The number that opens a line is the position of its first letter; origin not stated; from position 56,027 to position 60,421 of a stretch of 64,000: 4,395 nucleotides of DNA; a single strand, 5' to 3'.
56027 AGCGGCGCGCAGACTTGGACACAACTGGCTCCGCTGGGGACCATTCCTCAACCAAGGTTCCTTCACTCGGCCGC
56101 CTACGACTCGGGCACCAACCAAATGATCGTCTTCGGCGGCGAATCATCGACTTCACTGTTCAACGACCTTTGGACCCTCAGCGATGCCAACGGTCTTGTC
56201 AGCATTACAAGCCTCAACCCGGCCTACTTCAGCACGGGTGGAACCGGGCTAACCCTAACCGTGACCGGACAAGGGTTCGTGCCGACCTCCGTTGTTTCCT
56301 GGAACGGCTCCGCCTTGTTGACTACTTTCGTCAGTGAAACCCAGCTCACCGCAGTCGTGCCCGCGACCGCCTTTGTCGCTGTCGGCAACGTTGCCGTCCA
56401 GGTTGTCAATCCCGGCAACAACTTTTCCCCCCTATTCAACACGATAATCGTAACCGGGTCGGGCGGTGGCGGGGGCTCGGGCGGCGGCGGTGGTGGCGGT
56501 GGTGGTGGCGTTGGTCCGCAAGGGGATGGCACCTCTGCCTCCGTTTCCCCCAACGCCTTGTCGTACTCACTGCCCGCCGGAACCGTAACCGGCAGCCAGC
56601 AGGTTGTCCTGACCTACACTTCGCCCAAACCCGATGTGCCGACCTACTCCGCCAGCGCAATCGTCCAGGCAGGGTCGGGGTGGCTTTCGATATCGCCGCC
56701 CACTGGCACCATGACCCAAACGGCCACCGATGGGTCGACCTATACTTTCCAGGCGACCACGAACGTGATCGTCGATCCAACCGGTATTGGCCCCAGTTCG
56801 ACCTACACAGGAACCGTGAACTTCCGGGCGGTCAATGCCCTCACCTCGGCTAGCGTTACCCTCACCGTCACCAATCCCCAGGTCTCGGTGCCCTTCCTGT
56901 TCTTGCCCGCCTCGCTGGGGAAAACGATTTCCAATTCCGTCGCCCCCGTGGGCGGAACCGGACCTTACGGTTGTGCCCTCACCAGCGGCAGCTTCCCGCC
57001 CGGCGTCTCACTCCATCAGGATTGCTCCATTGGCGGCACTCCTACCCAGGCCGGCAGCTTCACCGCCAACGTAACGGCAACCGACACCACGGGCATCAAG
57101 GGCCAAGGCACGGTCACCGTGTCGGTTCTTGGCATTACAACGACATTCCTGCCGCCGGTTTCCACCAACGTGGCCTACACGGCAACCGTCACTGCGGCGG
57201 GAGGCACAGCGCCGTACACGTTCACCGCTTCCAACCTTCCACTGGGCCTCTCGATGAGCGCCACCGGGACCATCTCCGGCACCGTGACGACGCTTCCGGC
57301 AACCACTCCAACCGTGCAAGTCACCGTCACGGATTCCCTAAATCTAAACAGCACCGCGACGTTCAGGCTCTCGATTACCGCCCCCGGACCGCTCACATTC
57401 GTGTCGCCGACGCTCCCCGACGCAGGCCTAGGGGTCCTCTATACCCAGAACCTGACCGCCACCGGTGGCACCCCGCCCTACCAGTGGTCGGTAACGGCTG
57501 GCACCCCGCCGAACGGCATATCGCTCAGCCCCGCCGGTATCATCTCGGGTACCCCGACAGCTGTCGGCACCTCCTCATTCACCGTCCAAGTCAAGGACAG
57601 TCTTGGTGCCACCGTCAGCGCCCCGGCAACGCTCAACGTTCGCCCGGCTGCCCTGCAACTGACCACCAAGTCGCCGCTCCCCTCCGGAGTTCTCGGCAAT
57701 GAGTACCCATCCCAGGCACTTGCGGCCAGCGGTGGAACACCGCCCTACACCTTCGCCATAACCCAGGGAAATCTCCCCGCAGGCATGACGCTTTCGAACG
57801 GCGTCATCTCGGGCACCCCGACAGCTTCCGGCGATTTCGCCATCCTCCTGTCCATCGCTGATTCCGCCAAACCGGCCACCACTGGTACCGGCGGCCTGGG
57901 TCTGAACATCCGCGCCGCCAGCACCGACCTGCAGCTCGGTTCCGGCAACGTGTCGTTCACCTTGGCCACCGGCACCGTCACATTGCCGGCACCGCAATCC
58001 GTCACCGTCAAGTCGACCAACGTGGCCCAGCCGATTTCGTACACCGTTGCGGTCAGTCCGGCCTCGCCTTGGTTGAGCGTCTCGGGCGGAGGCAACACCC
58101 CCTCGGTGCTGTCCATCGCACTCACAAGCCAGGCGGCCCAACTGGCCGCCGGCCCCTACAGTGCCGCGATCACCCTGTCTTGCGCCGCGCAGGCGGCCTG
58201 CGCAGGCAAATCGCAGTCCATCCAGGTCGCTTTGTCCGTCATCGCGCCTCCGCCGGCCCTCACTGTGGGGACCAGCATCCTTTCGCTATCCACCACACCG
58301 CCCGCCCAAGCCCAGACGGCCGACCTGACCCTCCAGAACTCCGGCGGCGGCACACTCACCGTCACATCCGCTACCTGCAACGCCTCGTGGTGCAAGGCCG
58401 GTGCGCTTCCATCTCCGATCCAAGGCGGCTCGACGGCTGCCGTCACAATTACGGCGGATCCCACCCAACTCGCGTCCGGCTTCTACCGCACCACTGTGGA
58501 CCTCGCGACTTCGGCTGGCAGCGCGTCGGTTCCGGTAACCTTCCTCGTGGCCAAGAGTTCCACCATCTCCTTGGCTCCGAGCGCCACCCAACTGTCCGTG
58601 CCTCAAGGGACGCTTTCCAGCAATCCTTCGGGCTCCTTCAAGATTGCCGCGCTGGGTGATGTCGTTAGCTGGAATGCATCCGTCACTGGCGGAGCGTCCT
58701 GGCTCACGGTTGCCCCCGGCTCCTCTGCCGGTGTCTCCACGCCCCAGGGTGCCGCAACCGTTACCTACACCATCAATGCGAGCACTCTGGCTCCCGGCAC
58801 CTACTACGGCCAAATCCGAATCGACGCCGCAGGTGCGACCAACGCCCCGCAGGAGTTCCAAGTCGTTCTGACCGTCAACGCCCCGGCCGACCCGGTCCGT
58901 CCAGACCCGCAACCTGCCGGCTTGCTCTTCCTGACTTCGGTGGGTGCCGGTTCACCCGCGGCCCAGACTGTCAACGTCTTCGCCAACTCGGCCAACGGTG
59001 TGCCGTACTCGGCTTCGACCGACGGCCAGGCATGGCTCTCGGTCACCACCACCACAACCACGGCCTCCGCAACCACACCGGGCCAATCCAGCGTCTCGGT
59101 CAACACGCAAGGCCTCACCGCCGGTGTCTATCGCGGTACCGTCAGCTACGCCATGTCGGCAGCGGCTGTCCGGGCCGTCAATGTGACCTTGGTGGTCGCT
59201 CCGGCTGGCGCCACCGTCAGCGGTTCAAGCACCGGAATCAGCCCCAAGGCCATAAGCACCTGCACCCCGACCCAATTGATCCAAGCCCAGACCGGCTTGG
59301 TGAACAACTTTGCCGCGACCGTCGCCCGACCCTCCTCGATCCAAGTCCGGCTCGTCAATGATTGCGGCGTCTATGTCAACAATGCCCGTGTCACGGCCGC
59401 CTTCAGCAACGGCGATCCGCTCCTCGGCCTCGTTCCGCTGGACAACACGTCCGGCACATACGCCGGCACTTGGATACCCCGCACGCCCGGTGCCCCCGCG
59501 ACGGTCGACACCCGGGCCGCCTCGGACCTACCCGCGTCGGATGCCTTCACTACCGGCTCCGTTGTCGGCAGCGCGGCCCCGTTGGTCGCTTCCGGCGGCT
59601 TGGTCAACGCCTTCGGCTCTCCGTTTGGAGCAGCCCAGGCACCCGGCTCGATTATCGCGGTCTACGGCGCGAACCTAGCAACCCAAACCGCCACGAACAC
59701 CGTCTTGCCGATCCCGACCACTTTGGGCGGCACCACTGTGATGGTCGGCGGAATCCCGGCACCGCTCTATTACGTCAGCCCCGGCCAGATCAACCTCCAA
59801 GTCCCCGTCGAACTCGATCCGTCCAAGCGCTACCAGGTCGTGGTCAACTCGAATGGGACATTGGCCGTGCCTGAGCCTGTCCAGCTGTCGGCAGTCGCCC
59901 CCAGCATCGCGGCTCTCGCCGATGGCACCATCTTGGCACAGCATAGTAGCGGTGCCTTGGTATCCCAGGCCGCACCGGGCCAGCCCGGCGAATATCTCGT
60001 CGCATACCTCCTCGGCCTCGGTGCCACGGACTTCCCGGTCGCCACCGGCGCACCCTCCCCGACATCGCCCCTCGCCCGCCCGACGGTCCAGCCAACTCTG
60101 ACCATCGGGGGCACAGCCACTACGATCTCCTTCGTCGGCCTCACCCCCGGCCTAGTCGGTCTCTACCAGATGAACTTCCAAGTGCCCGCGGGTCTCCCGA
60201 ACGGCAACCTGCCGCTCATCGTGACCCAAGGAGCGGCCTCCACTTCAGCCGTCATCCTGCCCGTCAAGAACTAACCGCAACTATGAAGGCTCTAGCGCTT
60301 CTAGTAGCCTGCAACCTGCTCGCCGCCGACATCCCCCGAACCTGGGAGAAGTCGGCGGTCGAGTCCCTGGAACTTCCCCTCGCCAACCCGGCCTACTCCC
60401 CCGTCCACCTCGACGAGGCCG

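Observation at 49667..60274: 3,535-codon secreted mosaic surface protein with an undescribed domain order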

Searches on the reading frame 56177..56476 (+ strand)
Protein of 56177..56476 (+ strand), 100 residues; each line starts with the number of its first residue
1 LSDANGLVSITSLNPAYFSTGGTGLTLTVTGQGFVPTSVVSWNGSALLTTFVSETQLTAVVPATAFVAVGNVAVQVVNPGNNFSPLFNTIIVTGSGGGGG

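Call 12: search_protein_families(library=pfam, proteins=[window:56177-56476:+], max_evalue=1)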
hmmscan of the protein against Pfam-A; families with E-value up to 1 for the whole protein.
window:56177-56476:+ (100 aa): 1 family
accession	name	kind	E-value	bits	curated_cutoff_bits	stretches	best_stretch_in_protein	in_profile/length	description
PF01833.30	TIG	-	2.9e-11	43.7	20.9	1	9-83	2-75/84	IPT/TIG domain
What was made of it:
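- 56192..56452 (+): IPT/TIG domain (residues 2176-2262). Call 12 (PF01833, 2.9e-11).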

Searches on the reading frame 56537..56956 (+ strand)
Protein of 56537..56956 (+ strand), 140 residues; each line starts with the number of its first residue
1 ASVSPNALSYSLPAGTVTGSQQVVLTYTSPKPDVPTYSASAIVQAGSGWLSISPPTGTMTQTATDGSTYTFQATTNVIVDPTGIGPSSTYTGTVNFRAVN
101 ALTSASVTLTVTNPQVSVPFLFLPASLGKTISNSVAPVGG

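Call 12: search_protein_families(library=pfam, proteins=[window:56537-56956:+], max_evalue=1)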
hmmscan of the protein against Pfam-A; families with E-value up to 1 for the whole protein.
window:56537-56956:+ (140 aa): 2 families
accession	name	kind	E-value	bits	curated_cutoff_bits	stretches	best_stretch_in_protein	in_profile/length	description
PF04213.18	HtaA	-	0.032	15.2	24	1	60-118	28-87/164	Htaa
PF19190.6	BACON_2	-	0.079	13.3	25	1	43-81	37-71/94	Viral BACON domain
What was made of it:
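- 56519..56941 (+): BACON-like beta-sandwich after the linker (residues 2285-2425; module core 2302-2403). Pfam BACON_2 is below threshold (E 0.079, call 12).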

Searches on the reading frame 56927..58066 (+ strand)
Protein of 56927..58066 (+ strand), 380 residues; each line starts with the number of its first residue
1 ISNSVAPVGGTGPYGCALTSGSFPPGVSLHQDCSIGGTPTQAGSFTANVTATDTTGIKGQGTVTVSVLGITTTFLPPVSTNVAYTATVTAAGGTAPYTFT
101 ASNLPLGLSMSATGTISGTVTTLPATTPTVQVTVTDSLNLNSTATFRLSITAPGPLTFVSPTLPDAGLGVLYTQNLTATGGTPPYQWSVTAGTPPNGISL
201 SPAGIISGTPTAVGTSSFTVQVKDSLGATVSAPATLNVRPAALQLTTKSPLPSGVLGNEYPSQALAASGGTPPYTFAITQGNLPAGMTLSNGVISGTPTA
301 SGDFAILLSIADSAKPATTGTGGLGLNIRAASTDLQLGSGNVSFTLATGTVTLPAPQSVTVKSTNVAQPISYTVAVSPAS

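Call 12: search_protein_families(library=pfam, proteins=[window:56927-58066:+], max_evalue=1)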
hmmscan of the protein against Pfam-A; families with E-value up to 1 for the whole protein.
window:56927-58066:+ (380 aa): 7 families
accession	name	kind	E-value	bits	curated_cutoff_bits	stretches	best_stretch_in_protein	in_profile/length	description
PF05345.18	He_PIG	-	4.8e-35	120.3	24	4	157-238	3-95/96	Putative Ig domain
PF22352.2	K319L-like_PKD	-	3.3e-06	27.4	27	2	180-238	26-84/84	K319L-like, PKD domain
PF13573.12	SprB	-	3.2e-05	23.9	28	3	85-103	16-34/37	SprB repeat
PF24908.1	Ig_SIBA-E_2nd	-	0.00012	22.6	27.8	1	191-231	40-81/117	Integrin beta-like protein A-E, second Ig-like domain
PF17963.7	Big_9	-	0.00027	22.2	23.6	1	189-236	37-88/89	Bacterial Ig domain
PF02010.21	REJ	-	0.032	13.3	25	1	188-243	356-417/452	REJ domain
PF04601.19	DUF569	-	0.086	13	23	0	171-194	108-131/142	Beta-trefoil domain of unknown function (DUF569)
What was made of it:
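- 56942..58066 (+): Four canonical He_PIG modules (residues 2426-2800); start of the conserved C-terminal cassette. Call 12 (4 stretches, 4.8e-35).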

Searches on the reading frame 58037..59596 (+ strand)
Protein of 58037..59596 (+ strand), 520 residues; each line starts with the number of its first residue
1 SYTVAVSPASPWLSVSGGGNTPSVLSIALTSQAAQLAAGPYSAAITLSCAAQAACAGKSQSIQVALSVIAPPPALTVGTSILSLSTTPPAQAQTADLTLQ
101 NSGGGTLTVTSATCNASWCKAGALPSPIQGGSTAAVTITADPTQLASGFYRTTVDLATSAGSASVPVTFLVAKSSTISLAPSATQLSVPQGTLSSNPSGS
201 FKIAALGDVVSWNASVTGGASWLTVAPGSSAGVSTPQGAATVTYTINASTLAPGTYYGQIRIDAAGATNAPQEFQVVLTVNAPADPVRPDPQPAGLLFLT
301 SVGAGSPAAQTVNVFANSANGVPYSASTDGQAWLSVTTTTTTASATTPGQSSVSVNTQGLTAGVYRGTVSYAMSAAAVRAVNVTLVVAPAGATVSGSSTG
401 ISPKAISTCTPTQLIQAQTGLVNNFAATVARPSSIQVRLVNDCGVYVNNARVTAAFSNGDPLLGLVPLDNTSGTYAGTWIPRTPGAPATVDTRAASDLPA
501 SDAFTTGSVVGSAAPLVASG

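Call 12: search_protein_families(library=pfam, proteins=[window:58037-59596:+], max_evalue=1)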
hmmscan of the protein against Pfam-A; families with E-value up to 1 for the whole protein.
window:58037-59596:+ (520 aa): 5 families
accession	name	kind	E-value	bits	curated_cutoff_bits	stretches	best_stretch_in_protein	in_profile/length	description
PF19190.6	BACON_2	-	1.9e-13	50.6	25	3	304-372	13-82/94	Viral BACON domain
PF13004.13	BACON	-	0.0059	17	25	1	213-250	2-34/61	Putative binding domain, N-terminal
PF07610.17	DUF1573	-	0.0065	16.9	26.1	1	84-163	10-88/98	Protein of unknown function (DUF1573)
PF21223.3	TPPII_Ig-like-1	-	0.024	15.4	27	0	113-155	57-97/117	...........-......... II, first Ig-like domain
PF22544.2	HYDIN_VesB_CFA65-like_Ig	-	0.032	14.9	25.5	1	75-155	3-85/100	HYDIN/CFA65/VesB-like, Ig-like domain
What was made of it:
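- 58067..59536 (+): BACON-like / Ig-like module array (residues 2801-3290): four clear modules and probably a fifth. Call 12 (BACON_2 1.9e-13, 3 stretches).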

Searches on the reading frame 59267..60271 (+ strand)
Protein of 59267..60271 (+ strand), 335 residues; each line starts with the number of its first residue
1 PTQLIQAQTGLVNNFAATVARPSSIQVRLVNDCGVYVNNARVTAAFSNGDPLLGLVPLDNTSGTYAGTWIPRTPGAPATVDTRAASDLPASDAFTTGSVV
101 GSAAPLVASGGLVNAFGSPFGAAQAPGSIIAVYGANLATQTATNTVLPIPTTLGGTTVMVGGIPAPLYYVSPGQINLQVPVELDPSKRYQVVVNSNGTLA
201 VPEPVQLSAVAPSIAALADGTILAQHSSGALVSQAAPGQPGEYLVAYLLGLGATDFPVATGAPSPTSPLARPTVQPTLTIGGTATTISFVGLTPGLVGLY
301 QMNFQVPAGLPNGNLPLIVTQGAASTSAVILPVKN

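Call 9: search_protein_families(library=ncbifam, proteins=[window:59300-60271:+], max_evalue=1)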
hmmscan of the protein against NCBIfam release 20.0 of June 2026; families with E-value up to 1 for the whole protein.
window:59300-60271:+ (324 aa): 1 family
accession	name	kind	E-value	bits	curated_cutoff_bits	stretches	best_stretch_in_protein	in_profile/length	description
TIGR03437.1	Soli_cterm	paralog_domain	1e-56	192.2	29.05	1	102-323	2-225/225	Solibacter uncharacterized C-terminal domain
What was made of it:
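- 59537..60271 (+): Conserved pre-domain plus the TIGR03437 (Soli_cterm) domain. The model match is residues 3313-3534 (nt 59603-60268). It is modelled as tandem IPT-like beta-sandwiches and runs to the last residues of the protein. Call 9 (1e-56; 192 bits against a cutoff of 29; model positions 2-225 of 225).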

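Call 12: search_protein_families(library=pfam, proteins=[window:59267-60271:+], max_evalue=1)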
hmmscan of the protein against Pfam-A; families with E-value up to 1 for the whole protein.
window:59267-60271:+ (335 aa): 1 family
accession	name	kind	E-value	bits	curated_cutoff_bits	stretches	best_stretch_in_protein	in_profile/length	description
PF01833.30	TIG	-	1.9e-07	31.4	20.9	1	121-197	11-74/84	IPT/TIG domain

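Call 17: search_solved_structures(query=window:59267-60271:+, max_evalue=1)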
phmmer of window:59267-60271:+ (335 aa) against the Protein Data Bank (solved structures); distinct sequences matched with E-value up to 1: 0.
